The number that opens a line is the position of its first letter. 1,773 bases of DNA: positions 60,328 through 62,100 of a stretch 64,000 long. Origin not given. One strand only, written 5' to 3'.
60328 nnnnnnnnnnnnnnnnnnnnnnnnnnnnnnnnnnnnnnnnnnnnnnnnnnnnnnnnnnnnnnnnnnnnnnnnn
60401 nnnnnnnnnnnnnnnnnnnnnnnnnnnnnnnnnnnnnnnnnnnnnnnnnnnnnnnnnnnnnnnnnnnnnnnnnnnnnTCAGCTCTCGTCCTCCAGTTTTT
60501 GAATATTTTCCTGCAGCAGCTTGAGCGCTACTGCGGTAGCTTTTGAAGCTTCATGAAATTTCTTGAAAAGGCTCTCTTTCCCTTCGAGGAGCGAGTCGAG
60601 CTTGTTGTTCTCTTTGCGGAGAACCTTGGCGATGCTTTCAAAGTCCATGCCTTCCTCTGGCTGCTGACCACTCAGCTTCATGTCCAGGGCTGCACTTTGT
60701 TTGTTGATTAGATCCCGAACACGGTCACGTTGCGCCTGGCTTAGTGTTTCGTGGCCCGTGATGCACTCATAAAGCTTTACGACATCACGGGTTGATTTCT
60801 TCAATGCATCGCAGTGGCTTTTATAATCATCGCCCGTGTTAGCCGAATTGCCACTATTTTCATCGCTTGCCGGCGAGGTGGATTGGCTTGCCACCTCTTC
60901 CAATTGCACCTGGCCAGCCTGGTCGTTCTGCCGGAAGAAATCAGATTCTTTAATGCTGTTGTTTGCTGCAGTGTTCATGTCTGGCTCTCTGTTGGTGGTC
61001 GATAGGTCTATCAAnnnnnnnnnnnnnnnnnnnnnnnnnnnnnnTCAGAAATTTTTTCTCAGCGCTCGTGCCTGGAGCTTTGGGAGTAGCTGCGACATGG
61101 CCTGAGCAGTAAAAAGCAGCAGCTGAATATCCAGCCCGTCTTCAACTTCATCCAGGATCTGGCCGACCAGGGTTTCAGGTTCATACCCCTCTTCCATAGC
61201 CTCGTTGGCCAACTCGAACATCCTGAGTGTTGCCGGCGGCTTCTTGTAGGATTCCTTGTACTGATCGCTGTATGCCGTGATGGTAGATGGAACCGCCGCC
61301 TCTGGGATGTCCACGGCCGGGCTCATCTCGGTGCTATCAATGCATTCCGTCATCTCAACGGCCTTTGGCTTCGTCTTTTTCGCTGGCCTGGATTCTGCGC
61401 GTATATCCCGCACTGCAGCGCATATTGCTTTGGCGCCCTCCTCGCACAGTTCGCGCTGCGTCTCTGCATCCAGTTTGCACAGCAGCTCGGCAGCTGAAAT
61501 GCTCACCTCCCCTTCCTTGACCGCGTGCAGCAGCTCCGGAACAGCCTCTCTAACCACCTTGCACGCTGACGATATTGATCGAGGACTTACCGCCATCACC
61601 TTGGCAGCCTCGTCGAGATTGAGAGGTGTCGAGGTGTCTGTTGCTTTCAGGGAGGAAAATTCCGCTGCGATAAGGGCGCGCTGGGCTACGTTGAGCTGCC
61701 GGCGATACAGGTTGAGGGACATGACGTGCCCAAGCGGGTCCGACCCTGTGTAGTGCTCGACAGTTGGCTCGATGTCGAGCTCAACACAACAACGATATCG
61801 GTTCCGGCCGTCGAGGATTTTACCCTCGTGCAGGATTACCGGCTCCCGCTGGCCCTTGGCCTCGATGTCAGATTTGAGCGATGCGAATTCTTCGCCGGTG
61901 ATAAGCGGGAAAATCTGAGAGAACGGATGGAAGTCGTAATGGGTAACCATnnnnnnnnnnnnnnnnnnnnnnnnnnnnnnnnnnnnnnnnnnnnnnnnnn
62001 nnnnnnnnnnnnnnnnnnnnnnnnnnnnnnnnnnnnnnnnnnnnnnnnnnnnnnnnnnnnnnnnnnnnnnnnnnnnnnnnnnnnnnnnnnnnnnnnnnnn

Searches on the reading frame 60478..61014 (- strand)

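Call 60: search_protein_families(library=phrogs, proteins=[window:60478-61014:-], max_evalue=0.01)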
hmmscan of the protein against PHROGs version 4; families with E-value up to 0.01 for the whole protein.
window:60478-61014:- (178 aa): 1 family
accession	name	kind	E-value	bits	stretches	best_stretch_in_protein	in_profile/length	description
phrog_38558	-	unknown function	0.0061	17.5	1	75-153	30-110/219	-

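Call 62: search_protein_families(library=pfam, proteins=[window:60478-61014:-], max_evalue=0.1)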
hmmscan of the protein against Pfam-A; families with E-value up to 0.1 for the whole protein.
window:60478-61014:- (178 aa): 3 families
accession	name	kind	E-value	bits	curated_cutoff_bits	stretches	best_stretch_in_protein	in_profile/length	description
PF12618.13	PHF20_AT-hook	-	0.005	17.8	25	1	27-111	16-97/105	PHD finger protein 20, AT-hook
PF13747.11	DUF4164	-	0.041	14.7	27.2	1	93-173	8-85/89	Domain of unknown function (DUF4164)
PF05377.16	FlaC_arch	-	0.049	14.5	27.8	0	64-86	26-48/55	Flagella accessory protein C (FlaC)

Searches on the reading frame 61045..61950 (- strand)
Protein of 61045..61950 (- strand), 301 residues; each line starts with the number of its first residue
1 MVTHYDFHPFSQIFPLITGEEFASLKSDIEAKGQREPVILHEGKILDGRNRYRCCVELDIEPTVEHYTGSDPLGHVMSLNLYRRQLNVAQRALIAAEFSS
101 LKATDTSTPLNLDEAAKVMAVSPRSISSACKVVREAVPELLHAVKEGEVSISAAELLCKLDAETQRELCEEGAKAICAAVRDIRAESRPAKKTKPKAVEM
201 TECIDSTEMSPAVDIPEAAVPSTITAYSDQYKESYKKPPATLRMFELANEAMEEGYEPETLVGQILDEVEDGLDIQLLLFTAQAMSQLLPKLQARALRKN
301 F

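Call 45: search_protein_families(library=pfam, proteins=[window:61045-61950:-], max_evalue=0.01)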
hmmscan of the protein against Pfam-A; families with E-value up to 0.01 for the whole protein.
window:61045-61950:- (301 aa): 0 families

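Call 60: search_protein_families(library=phrogs, proteins=[window:61045-61950:-], max_evalue=0.01)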
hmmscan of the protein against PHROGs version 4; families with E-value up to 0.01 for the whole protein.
window:61045-61950:- (301 aa): 8 families
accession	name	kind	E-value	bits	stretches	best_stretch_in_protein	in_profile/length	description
phrog_21315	-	unknown function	1.9e-26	94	1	2-193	12-215/415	-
phrog_4715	-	DNA, RNA and nucleotide metabolism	2.6e-15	56.8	1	9-216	162-380/630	ParB-like partition protein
phrog_26392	-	unknown function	2.1e-09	38.3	1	18-61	4-47/231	-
phrog_18726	-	unknown function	4e-06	26.8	1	77-182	125-223/572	-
phrog_15982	-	unknown function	1.2e-05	25.5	1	115-209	169-261/453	-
phrog_1033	-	DNA, RNA and nucleotide metabolism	0.0038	18.1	0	113-206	154-243/334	ParB-like partition protein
phrog_8947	-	unknown function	0.0047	17.6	1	12-68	29-87/219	-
phrog_919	-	unknown function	0.0084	16.5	0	89-248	15-170/257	-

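Call 62: search_protein_families(library=pfam, proteins=[window:61045-61950:-], max_evalue=0.1)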
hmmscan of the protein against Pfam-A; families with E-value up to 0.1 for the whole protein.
window:61045-61950:- (301 aa): 1 family
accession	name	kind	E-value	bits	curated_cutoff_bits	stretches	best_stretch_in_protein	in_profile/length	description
PF08280.17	HTH_Mga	-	0.018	15.5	23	1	109-144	19-54/59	M protein trans-acting positive regulator (MGA) HTH domain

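Call 86: find_homologous_proteins(query=window:61045-61950:-, max_evalue=0.00001)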
Query window:61045-61950:- (301 aa): 170 proteins with E <= 0.00001 among 1593 candidates; the best 120 are listed.
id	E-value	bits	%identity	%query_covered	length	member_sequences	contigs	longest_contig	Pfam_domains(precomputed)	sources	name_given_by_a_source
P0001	1.7e-187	640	98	100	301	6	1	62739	-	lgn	-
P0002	8.6e-138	477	73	100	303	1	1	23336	-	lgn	-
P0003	1.0e-109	385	62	100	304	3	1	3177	-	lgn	-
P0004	1.1e-102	362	58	99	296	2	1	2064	-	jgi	jgi:ParB family chromosome partitioning protein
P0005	1.2e-101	358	59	99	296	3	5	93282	-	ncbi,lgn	-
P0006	1.3e-100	355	61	99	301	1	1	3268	-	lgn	-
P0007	1.2e-99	352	57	99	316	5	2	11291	-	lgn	-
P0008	4.5e-98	346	56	99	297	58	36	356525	-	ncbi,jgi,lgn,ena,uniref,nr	ncbi:hypothetical protein BV581_11305 [Stutzerimonas stutzeri]|uniref:Plasmid replication/partition 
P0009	3.1e-97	344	59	99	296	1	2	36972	-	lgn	-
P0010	6.1e-96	339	54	100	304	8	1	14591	-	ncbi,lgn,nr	ncbi:hypothetical protein R2571_007052 [Pseudomonas aeruginosa]|nr:hypothetical protein [Pseudomonas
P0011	9.0e-94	332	54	99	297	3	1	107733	-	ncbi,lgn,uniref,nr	ncbi:hypothetical protein [Stutzerimonas decontaminans]|uniref:Plasmid replication/partition related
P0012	9.6e-94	332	58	99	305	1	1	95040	-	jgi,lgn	-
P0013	6.2e-89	316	52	99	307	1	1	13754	-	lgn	-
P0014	1.8e-88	315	52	99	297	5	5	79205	-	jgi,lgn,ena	-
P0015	8.3e-88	313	52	99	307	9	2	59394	-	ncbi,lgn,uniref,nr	ncbi:ParB/RepB/Spo0J family partition protein [Stutzerimonas stutzeri]|uniref:ParB/RepB/Spo0J family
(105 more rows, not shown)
